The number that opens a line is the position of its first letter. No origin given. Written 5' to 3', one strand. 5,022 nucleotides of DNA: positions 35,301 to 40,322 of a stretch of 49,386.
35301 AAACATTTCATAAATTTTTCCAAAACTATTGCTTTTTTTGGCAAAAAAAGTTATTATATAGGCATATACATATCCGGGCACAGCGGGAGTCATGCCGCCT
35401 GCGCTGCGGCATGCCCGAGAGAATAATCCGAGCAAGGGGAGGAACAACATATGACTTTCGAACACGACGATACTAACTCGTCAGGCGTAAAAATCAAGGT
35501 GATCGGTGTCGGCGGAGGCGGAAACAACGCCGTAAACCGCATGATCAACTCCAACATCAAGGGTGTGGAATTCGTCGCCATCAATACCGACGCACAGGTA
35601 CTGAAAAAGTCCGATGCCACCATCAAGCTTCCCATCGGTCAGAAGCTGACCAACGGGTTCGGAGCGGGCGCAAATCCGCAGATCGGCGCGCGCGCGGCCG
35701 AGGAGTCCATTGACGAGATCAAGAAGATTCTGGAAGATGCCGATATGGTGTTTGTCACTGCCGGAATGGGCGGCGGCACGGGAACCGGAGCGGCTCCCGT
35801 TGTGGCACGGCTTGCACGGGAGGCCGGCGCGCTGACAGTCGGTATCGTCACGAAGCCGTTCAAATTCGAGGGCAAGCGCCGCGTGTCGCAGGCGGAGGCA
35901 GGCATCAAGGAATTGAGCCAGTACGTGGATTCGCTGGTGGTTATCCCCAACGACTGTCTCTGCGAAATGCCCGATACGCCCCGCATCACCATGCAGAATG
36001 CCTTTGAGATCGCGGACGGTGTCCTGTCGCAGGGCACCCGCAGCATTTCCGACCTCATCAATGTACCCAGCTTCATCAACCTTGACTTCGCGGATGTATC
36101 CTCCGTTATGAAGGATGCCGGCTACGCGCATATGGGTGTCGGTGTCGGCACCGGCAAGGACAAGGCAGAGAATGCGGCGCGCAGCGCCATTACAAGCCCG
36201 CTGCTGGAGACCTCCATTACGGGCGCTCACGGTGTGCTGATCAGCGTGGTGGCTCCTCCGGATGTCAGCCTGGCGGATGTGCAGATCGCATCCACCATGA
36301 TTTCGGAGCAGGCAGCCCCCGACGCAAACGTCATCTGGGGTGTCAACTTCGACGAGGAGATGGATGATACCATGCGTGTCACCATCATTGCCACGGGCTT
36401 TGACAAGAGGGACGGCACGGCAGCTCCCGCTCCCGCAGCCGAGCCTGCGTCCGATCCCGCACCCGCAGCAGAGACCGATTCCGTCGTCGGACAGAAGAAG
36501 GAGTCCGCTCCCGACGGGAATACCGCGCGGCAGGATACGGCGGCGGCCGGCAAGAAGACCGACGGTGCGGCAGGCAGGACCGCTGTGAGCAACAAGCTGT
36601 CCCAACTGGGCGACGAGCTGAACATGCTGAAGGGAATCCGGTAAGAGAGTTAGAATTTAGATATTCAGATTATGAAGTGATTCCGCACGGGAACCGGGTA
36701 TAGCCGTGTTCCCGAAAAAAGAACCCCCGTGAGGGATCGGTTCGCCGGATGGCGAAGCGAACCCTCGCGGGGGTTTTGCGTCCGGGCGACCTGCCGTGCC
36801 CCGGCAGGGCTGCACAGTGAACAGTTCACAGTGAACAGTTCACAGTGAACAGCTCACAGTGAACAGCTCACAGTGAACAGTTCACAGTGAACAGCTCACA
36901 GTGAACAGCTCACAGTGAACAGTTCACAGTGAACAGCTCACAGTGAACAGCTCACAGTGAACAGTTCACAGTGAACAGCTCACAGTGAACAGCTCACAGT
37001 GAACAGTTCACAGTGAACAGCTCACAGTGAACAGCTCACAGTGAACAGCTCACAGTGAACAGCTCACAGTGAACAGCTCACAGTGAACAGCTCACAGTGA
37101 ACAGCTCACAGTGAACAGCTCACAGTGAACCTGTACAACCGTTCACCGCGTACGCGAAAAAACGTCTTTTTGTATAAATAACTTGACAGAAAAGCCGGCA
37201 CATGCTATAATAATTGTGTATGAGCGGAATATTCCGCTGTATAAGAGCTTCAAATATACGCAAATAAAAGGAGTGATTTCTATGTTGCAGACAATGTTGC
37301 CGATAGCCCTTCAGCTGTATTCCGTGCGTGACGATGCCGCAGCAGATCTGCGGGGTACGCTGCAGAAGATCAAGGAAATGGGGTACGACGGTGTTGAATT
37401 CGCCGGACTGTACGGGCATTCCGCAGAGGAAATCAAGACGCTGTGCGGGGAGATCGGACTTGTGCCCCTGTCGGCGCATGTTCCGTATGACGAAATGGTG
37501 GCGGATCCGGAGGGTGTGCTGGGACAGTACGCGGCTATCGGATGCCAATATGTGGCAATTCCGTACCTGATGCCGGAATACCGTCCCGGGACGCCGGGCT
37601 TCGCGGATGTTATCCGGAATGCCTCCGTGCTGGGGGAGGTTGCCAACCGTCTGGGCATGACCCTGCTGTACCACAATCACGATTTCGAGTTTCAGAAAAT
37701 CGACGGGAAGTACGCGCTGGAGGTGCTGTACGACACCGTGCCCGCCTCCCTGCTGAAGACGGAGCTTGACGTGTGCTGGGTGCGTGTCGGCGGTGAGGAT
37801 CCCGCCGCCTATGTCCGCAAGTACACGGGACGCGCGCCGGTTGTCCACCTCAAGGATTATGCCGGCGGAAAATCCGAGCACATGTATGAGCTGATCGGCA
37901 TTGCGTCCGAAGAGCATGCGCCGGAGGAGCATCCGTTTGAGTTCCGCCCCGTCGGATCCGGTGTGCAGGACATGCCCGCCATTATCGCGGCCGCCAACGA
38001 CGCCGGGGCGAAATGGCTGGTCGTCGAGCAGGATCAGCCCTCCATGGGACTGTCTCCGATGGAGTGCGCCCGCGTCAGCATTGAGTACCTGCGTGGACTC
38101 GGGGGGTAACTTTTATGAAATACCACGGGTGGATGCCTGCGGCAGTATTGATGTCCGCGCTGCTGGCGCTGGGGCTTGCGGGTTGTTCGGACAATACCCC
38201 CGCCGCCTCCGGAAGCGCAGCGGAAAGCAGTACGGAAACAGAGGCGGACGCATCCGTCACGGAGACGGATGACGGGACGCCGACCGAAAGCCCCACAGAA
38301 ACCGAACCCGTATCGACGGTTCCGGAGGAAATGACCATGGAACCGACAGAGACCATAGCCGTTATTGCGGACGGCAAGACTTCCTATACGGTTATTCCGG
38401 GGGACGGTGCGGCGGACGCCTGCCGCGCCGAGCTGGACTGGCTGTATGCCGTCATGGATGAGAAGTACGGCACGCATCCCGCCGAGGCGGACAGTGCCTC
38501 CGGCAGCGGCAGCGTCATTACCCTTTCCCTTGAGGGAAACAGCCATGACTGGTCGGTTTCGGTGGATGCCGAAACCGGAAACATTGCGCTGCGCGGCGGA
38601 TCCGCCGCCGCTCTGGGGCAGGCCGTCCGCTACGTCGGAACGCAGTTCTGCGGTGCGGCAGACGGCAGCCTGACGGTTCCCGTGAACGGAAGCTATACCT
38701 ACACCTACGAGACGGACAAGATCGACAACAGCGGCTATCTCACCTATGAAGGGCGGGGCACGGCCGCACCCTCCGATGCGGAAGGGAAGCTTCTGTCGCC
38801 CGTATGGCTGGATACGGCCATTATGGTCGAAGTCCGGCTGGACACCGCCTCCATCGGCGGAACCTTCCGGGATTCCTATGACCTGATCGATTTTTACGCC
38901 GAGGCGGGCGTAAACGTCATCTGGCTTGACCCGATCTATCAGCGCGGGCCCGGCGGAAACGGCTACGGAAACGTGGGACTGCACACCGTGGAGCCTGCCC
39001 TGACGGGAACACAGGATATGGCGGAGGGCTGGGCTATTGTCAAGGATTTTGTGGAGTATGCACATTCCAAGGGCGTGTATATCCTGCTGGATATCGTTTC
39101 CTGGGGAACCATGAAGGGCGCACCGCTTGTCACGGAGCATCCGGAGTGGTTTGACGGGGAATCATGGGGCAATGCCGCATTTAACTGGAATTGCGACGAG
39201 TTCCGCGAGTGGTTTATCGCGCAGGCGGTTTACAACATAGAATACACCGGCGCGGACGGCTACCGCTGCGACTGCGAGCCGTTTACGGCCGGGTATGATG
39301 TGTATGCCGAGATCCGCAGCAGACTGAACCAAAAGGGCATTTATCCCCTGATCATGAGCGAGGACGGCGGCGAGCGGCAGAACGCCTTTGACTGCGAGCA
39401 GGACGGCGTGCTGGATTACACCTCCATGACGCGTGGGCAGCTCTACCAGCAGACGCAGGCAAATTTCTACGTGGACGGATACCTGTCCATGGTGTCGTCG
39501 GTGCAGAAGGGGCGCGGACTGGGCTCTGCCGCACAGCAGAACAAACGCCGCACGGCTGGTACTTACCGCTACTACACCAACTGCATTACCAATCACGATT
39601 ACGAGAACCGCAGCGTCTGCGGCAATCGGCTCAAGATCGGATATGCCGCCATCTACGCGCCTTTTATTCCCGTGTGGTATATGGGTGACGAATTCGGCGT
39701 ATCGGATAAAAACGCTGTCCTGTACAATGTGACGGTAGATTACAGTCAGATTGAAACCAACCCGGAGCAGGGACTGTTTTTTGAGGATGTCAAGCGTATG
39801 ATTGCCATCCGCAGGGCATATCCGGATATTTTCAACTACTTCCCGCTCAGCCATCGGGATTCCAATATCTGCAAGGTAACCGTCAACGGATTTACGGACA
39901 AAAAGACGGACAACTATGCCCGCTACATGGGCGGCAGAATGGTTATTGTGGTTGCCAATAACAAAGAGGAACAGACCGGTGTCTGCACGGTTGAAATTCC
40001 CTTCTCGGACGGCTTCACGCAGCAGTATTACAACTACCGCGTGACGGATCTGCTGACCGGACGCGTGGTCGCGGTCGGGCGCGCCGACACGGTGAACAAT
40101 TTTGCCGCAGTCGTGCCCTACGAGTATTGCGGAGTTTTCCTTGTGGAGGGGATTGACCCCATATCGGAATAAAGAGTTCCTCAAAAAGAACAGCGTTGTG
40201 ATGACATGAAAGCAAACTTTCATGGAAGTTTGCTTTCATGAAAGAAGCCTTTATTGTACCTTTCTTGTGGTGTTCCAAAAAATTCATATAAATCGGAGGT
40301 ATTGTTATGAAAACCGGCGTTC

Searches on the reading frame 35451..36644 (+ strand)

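Call 42: search_protein_families(library=pfam, proteins=[window:35451-36644:+], max_evalue=0.00001)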
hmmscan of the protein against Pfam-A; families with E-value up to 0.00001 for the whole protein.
window:35451-36644:+ (397 aa): 2 families
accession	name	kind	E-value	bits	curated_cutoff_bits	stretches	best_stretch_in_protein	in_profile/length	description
PF00091.31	Tubulin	-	8.4e-53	179.9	33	1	14-173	1-188/190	Tubulin/FtsZ family, GTPase domain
PF12327.13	FtsZ_C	-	3.1e-31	108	27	1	224-318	1-95/95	FtsZ family, C-terminal domain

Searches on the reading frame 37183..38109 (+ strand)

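Call 42: search_protein_families(library=pfam, proteins=[window:37183-38109:+], max_evalue=0.00001)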
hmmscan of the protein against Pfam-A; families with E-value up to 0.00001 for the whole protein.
window:37183-38109:+ (308 aa): 1 family
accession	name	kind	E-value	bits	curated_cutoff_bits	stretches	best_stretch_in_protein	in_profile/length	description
PF01261.30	AP_endonuc_2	-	3.8e-16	60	31.1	1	60-304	1-247/249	Xylose isomerase-like TIM barrel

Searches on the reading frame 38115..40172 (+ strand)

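Call 42: search_protein_families(library=pfam, proteins=[window:38115-40172:+], max_evalue=0.00001)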
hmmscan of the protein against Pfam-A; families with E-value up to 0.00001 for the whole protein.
window:38115-40172:+ (685 aa): 1 family
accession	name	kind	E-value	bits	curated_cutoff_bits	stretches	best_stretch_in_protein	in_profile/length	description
PF00128.31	Alpha-amylase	-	3e-06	27.2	22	0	255-329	22-89/446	Alpha amylase, catalytic domain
